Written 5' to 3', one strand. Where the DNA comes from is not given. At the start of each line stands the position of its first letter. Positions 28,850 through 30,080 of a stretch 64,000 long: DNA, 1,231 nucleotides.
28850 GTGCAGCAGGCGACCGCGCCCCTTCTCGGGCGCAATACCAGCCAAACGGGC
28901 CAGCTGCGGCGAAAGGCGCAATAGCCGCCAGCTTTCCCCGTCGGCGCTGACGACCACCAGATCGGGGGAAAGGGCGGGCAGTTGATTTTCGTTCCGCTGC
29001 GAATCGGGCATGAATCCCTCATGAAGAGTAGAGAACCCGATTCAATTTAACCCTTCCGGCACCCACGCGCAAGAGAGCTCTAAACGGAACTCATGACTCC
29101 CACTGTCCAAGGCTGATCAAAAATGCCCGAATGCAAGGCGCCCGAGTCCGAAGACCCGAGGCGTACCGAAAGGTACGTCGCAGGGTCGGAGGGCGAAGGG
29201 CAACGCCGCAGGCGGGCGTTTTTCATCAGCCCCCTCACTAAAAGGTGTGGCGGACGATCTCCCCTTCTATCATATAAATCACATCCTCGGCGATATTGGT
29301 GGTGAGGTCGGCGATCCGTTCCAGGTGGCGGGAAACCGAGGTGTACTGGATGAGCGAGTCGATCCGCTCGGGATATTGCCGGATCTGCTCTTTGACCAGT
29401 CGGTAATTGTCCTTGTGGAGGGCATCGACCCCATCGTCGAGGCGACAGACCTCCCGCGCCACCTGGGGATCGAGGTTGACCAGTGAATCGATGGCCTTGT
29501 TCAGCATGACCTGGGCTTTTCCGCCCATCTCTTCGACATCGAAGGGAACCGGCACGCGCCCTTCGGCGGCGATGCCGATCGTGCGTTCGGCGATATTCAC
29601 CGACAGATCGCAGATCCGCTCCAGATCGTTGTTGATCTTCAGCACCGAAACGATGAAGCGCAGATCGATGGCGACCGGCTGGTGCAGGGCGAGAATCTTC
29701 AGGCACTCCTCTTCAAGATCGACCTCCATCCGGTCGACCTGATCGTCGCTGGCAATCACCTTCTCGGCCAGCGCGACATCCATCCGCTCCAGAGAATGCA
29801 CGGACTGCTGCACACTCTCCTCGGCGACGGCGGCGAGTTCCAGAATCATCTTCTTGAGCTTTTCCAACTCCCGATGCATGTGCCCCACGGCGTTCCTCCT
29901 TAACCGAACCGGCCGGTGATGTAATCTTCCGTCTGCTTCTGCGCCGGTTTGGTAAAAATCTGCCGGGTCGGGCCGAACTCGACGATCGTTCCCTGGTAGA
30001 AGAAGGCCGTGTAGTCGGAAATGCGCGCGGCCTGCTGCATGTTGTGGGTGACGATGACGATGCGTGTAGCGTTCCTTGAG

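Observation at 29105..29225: About 120 bp palindromic element with 19-bp terminal inverted repeats, copy 1 (downstream of phoU, upstream of sigma-54 activator)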

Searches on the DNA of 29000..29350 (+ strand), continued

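Call 34: search_with_rna_model(model_id=R1, sources=[window, L002, L003, L009, L011, L014, L016, L017, L019, L020, L021, L022, L025, L027, L028, L030, L031, L036, L037, L038, L039, L041, L044, L046, L047, L048, L049, L052, L053, L054, L055, L056, L057, L058, L059, L060, L061, L062, L063, L064, L065, L067, L068, L073, L074, L075, L076, L079, L081, L082, L084, L087, L091, L093, L094, L096, L098, L101, L103, L105, L109, L112, L113, L114, L115, L116], max_evalue=2e-14, make_alignment=true)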
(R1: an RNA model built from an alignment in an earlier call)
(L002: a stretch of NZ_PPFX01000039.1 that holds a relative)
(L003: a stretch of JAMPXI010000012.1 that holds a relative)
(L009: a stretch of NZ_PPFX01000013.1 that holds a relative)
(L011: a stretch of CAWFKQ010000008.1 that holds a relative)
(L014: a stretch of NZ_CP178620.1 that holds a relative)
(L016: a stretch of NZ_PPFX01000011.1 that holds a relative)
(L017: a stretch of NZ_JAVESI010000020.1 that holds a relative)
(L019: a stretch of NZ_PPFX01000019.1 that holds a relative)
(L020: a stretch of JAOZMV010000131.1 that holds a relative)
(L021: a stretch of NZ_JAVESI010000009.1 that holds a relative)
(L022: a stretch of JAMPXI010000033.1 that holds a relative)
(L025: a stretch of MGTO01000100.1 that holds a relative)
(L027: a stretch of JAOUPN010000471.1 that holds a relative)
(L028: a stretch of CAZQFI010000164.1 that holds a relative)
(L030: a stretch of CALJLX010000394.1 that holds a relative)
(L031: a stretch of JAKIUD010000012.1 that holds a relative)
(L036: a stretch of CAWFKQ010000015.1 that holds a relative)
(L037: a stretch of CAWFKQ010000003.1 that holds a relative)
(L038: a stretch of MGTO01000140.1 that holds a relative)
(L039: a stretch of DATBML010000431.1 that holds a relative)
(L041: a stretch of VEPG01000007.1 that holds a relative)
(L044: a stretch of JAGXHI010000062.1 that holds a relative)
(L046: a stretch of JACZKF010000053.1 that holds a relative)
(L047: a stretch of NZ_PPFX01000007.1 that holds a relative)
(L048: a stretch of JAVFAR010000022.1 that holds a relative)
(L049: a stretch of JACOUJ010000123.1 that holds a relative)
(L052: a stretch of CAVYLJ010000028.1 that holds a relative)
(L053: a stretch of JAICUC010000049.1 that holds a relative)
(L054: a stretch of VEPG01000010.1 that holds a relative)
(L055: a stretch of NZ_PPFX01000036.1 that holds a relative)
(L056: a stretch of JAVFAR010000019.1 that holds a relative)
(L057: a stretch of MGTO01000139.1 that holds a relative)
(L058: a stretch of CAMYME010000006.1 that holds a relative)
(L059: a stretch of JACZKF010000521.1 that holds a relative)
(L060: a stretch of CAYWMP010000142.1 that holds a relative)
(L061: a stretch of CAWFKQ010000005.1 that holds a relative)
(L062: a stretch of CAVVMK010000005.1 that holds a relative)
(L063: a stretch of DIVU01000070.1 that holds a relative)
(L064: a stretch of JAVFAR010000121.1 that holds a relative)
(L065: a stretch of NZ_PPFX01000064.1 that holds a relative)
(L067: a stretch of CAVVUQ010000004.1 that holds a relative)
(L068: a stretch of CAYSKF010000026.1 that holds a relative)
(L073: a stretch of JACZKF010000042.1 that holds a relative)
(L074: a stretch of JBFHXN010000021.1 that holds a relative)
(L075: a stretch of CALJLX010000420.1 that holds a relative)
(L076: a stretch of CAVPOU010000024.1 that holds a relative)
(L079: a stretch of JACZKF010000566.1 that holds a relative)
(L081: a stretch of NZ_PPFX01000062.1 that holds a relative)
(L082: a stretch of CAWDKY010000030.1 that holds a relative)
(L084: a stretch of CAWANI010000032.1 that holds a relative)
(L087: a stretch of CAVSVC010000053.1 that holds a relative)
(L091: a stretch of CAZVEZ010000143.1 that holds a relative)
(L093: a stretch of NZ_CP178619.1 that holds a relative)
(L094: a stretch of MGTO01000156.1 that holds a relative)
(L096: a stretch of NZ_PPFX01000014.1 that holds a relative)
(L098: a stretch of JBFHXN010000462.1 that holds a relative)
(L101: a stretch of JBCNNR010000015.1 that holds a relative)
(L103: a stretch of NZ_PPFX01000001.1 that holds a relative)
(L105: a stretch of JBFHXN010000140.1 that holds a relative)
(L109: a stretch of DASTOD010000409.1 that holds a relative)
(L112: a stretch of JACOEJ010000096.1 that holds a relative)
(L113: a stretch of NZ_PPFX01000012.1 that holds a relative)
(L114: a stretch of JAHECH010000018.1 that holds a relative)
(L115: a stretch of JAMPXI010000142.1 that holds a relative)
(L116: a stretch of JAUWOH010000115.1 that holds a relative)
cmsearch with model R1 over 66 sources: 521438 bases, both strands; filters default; matches with E-value up to 2e-14: 72.
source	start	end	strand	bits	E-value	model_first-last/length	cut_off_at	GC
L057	1424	1542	+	135.9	1.2e-29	1-121/121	no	0.58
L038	3332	3450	-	133.5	4.7e-29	1-121/121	no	0.63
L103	7499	7617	+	131.1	1.7e-28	1-121/121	no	0.61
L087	913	1033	-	130.5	2.5e-28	1-121/121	no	0.53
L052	3081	3201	+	128.9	5.8e-28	1-121/121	no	0.54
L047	2247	2365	-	128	9.9e-28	1-121/121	no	0.59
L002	7290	7408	+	127.9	1e-27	1-121/121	no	0.59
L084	3183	3301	-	126.9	1.8e-27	1-121/121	no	0.59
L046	703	821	-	126.8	1.9e-27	1-121/121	no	0.62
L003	2492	2610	-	126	3e-27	1-121/121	no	0.62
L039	2683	2801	+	125.8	3.4e-27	1-121/121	no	0.6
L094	485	603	+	125.7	3.5e-27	1-121/121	no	0.59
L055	4349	4467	+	125.3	4.5e-27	1-121/121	no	0.64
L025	4940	5059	-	124.7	6.1e-27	1-121/121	no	0.58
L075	2021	2140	-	124.6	6.4e-27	1-121/121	no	0.56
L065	4227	4345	-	124.6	6.7e-27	1-121/121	no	0.58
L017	4535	4653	-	124.3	7.8e-27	1-121/121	no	0.58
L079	5060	5179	-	124.2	8.3e-27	1-121/121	no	0.57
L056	473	591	-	122.5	2.1e-26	1-121/121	no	0.61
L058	104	223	+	122.5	2.1e-26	1-121/121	no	0.52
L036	86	203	-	122.2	2.4e-26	1-121/121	no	0.56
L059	5727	5845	-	122.1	2.6e-26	1-121/121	no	0.58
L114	3531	3651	-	121.9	2.9e-26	1-121/121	no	0.55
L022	5252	5371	+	121.2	4.4e-26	1-121/121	no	0.6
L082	7156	7276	+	120.4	6.7e-26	1-121/121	no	0.49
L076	407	527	+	120.4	6.7e-26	1-121/121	no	0.52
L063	7037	7156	+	120.3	7.3e-26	1-121/121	no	0.62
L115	5412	5530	+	120.2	7.7e-26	1-121/121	no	0.62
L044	4188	4307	-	119.8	9.3e-26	1-121/121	no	0.58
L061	5508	5627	+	119.8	9.4e-26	1-121/121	no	0.56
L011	4771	4888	-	119.7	9.8e-26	1-121/121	no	0.55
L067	844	962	-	119.5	1.1e-25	1-121/121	no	0.62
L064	5329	5448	+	119.4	1.2e-25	1-121/121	no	0.58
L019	2400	2518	+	119.4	1.2e-25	1-121/121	no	0.58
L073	1091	1210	+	119.4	1.2e-25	1-121/121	no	0.52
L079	7593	7711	-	119.1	1.4e-25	1-121/121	no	0.55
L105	1354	1472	-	117.7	3e-25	1-121/121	no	0.6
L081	4036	4154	-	117.6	3.2e-25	1-121/121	no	0.58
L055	1754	1873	-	116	7.9e-25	1-121/121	no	0.6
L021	6946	7064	-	115.9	8e-25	1-121/121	no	0.55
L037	7624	7742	-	114.9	1.4e-24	1-121/121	no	0.55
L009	646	764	+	114.1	2.2e-24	1-121/121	no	0.59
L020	1854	1971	-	113.9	2.5e-24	1-121/121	no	0.48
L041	7247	7365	+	113.7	2.9e-24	1-121/121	no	0.6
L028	228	345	-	113.5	3.2e-24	1-121/121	no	0.47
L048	4356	4475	+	111.8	8.2e-24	1-121/121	no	0.58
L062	3163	3281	+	111.7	8.6e-24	1-121/121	no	0.61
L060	2336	2457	-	111.6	8.8e-24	1-121/121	no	0.52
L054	542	661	-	110.9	1.4e-23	1-121/121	no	0.62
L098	1877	1995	-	110.2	2e-23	1-121/121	no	0.62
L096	2218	2337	-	110.1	2.1e-23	1-121/121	no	0.65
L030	232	348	+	109.5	2.8e-23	1-121/121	no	0.56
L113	3177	3296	+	107.4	9.4e-23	1-121/121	no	0.59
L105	6161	6279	-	105.5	2.6e-22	1-121/121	no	0.55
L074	1746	1864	+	101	3.3e-21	1-121/121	no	0.61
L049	3056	3174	+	99.4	8e-21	1-121/121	no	0.59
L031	3513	3630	+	97.2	2.7e-20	1-121/121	no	0.41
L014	5334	5455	+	96.6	3.7e-20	1-121/121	no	0.62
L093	7390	7511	+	96.6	3.7e-20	1-121/121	no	0.62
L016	5108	5226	-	96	5.1e-20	1-121/121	no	0.55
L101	742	863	-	94.9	9.4e-20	1-121/121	no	0.63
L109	2182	2304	-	90.2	1.3e-18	1-121/121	no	0.55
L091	524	644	-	84.6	3e-17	1-121/121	no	0.6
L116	5379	5499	+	82.3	1.1e-16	1-121/121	no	0.45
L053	3274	3393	-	77.5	1.5e-15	1-121/121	no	0.57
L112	4755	4873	-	77.2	1.9e-15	1-121/121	no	0.56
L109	59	181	+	76.7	2.4e-15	1-121/121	no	0.55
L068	2647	2755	-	76.7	2.4e-15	1-121/121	no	0.54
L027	1530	1648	+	74.2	9.6e-15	1-121/121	no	0.54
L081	4990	5108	+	74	1.1e-14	1-121/121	no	0.62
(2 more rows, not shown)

Alignment A5: 72 matches aligned to the model, 147 columns, each read 5' to 3' on its own strand. Consensus structure (alignment columns), stored with it:
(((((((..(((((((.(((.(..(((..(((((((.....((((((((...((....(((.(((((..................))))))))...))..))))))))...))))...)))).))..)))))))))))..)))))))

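Call 92: search_with_rna_model(model_id=R1, sources=[L119, L120, L121, L122, L123, L124, L125, L127, L128, L129, L130], max_evalue=1, filters=off)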
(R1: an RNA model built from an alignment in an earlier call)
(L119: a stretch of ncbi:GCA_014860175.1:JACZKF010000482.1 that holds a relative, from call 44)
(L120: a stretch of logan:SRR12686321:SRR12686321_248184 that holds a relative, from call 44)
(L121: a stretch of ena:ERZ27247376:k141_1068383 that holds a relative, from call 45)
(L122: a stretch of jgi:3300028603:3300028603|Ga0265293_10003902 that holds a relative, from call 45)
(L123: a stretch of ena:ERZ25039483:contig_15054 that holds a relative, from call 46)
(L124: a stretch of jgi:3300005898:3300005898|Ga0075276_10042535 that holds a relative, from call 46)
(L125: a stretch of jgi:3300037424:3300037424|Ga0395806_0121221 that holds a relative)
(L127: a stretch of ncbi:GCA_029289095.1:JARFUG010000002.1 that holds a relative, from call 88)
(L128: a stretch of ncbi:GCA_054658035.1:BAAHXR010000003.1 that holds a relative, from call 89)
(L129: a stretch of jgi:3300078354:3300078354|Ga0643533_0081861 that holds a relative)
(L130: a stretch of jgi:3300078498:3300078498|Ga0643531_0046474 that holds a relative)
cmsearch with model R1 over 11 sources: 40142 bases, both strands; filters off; matches with E-value up to 1: 17.
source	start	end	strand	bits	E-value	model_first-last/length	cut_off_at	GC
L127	2310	2429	-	122.1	2e-27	1-121/121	no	0.56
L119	135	228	-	70.3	6.5e-15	1-121/121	no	0.63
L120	129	222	-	70.3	6.5e-15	1-121/121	no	0.63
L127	2310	2429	+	46.8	3e-09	1-121/121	no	0.56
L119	135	228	+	28.7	7.1e-05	1-121/121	no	0.63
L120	129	222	+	28.7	7.1e-05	1-121/121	no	0.63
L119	933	987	-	14.7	0.17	1-121/121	no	0.75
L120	927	981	-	14.7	0.17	1-121/121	no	0.75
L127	1378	1458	+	13.8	0.29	1-121/121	no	0.62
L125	2072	2127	-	12.9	0.47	1-121/121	no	0.32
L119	747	796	-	12.8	0.49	1-121/121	no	0.6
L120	741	790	-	12.8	0.49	1-121/121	no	0.6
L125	199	239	-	12.8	0.5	1-121/121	no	0.76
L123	4752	4783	-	12.5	0.58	1-121/121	no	0.41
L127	1390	1455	-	12.5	0.58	1-121/121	no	0.62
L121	4355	4409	-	12.3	0.64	1-121/121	no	0.76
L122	4355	4409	-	12.3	0.64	1-121/121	no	0.76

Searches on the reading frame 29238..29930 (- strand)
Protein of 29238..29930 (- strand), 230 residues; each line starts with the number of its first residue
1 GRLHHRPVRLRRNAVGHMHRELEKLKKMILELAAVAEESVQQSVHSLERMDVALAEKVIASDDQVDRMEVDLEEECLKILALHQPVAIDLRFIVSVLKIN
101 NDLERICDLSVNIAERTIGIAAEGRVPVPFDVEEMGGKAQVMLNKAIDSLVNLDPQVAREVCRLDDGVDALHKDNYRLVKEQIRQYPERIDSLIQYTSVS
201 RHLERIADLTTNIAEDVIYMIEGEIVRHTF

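Call 13: search_protein_families(library=pfam, proteins=[window:29238-29930:-])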
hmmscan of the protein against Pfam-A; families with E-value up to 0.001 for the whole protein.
window:29238-29930:- (230 aa): 1 family
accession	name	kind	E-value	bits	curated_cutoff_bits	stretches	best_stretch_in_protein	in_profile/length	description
PF01895.24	PhoU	-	6.5e-47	158.3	23.5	2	29-117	1-89/89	PhoU domain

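Call 42: find_homologous_proteins(query=window:29238-29930:-, max_evalue=1e-40)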
Query window:29238-29930:- (230 aa): 7896 proteins with E <= 1e-40 among 8000 candidates; the best 120 are listed.
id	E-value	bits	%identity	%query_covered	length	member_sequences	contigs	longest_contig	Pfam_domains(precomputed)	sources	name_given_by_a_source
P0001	1.5e-125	435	96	94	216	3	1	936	PF01895.25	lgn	-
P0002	9.0e-107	374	82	93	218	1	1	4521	PF01895.25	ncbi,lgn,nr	ncbi:MAG: phosphate signaling complex protein PhoU [Desulfuromonadales bacterium]|nr:phosphate signa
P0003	8.1e-105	367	82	93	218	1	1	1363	PF01895.25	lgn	-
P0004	2.7e-102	359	80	93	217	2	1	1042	PF01895.25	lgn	-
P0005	4.4e-102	358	81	93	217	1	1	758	PF01895.25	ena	-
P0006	2.4e-101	356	81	93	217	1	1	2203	PF01895.25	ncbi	-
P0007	9.0e-101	354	77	93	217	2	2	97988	PF01895.25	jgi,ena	-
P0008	4.5e-100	352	78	93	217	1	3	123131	PF01895.25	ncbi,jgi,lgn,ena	ncbi:MAG: phosphate signaling complex protein PhoU [Desulfuromonadales bacterium]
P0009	1.3e-98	347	80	93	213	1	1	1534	PF01895.25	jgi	jgi:phosphate transport system protein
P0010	1.2e-97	344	75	93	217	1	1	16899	PF01895.25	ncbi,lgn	-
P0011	2.3e-97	343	75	93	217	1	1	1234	PF01895.25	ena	-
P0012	1.7e-95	337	74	93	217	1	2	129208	PF01895.25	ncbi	-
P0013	2.1e-95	337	73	93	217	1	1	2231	PF01895.25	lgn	-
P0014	4.6e-95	336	73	93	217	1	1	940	PF01895.25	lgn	-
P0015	5.7e-95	335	75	93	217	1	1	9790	PF01895.25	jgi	-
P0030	2.1e-90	320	73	92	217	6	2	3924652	PF01895.25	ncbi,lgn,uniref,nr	ncbi:phosphate signaling complex protein PhoU [Desulfuromonas carbonis]|uniref:phosphate signaling c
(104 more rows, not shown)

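Call 44: find_encoding_contigs(protein=P0002, flank=2500, max_places=2)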
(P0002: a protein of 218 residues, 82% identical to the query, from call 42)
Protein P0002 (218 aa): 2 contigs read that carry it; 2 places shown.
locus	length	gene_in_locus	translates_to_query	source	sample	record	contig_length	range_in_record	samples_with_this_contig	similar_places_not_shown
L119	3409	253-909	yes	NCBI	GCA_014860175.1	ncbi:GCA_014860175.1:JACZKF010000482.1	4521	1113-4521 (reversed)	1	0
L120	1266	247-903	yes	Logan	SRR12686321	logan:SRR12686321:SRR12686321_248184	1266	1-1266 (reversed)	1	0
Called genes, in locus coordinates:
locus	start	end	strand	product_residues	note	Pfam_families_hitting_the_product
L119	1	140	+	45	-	?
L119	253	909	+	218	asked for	PF01895:PhoU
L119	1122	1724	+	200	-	PF03458:Gly_transporter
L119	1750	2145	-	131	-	-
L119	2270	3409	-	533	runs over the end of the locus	PF06826:Asp-Al_Ex, PF02080:TrkA_C, PF06826:Asp-Al_Ex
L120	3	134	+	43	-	?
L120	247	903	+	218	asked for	PF01895:PhoU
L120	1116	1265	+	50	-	?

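Call 45: find_encoding_contigs(protein=P0008, flank=2500, max_places=2)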
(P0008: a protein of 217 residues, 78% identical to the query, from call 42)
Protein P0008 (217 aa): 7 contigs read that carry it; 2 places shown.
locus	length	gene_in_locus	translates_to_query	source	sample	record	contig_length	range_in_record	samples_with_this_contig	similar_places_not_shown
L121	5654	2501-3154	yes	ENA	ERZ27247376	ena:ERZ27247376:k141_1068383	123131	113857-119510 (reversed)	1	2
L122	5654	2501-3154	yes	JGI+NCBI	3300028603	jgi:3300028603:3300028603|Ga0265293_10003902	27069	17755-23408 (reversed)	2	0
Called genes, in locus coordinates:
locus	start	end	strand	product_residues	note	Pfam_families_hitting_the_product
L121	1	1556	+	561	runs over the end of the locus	PF00528:BPD_transp_1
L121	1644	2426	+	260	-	PF02463:SMC_N (weak), PF00005:ABC_tran, PF13304:AAA_21 (weak)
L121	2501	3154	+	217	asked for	PF01895:PhoU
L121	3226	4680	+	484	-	PF00158:Sigma54_activat, PF01078:Mg_chelatase (faint), PF14532:Sigma54_activ_2, PF07728:AAA_5 (faint), PF25601:AAA_lid_14, PF02954:HTH_8 (weak)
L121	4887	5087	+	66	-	PF00313:CSD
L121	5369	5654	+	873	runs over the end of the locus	PF02861:Clp_N, PF23569:NBD_SMAX1, PF00004:AAA, PF17871:AAA_lid_9, PF00004:AAA, PF07724:AAA_2, PF07728:AAA_5, PF10431:ClpB_D2-small, +10 more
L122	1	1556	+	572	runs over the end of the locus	PF00528:BPD_transp_1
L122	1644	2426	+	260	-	PF02463:SMC_N (weak), PF00005:ABC_tran, PF13304:AAA_21 (weak)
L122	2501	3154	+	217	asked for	PF01895:PhoU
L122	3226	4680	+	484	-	PF00158:Sigma54_activat, PF01078:Mg_chelatase (faint), PF14532:Sigma54_activ_2, PF07728:AAA_5 (faint), PF25601:AAA_lid_14, PF02954:HTH_8 (weak)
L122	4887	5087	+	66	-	PF00313:CSD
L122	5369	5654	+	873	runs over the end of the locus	PF02861:Clp_N, PF23569:NBD_SMAX1, PF00004:AAA, PF17871:AAA_lid_9, PF00004:AAA, PF07724:AAA_2, PF07728:AAA_5, PF10431:ClpB_D2-small, +10 more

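Call 46: find_encoding_contigs(protein=P0007, flank=2500, max_places=2)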
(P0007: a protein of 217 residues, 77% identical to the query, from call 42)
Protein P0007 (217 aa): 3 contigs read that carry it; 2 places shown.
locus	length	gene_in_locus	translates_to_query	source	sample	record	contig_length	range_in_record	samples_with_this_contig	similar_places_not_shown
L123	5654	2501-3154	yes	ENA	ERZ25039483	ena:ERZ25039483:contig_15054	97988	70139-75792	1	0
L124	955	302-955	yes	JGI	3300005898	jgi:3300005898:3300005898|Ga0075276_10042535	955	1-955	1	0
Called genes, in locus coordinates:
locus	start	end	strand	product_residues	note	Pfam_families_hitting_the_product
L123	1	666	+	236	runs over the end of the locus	PF00528:BPD_transp_1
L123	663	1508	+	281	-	PF00528:BPD_transp_1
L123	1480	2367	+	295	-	PF00005:ABC_tran, PF02463:SMC_N (weak), PF13304:AAA_21 (faint)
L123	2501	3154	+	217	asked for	PF01895:PhoU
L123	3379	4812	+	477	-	PF00158:Sigma54_activat, PF14532:Sigma54_activ_2, PF01078:Mg_chelatase (faint), PF07728:AAA_5 (weak), PF25601:AAA_lid_14, PF02954:HTH_8 (weak), PF13556:HTH_30 (weak)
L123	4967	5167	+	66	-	PF00313:CSD, PF08206:OB_RNB (faint)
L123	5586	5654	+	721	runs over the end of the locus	PF02861:Clp_N, PF13191:AAA_16 (weak), PF23569:NBD_SMAX1, PF00004:AAA, PF17871:AAA_lid_9, PF00004:AAA, PF07724:AAA_2, PF07728:AAA_5, +9 more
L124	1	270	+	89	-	?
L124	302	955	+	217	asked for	PF01895:PhoU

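Call 88: find_encoding_contigs(protein=P0012, flank=1500, max_places=1)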
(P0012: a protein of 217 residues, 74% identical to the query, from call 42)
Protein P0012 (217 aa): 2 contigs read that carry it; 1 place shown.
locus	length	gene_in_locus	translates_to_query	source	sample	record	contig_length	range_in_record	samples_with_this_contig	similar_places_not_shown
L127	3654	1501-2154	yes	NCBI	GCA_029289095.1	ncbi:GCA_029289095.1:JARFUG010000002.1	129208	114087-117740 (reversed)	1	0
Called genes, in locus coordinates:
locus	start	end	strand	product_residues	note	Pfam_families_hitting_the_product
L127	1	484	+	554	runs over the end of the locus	PF00528:BPD_transp_1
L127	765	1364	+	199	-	PF00005:ABC_tran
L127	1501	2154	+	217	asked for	PF01895:PhoU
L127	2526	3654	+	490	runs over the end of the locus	PF00158:Sigma54_activat, PF01078:Mg_chelatase (faint), PF14532:Sigma54_activ_2, PF07724:AAA_2 (faint), PF07728:AAA_5 (weak), PF25601:AAA_lid_14, PF02954:HTH_8 (weak)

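Call 89: find_encoding_contigs(protein=P0030, flank=1500, max_places=1)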
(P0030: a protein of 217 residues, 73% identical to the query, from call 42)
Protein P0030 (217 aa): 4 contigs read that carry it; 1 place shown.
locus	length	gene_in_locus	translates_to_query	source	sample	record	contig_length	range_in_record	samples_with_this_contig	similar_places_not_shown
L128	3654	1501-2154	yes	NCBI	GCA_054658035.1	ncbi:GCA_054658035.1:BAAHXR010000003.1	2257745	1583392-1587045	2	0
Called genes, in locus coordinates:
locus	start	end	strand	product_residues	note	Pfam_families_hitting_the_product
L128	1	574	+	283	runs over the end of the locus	PF00528:BPD_transp_1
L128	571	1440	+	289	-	PF02463:SMC_N (weak), PF00005:ABC_tran, PF13304:AAA_21 (faint)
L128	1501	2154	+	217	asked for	PF01895:PhoU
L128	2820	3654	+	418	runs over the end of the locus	PF00078:RVT_1, PF08388:GIIM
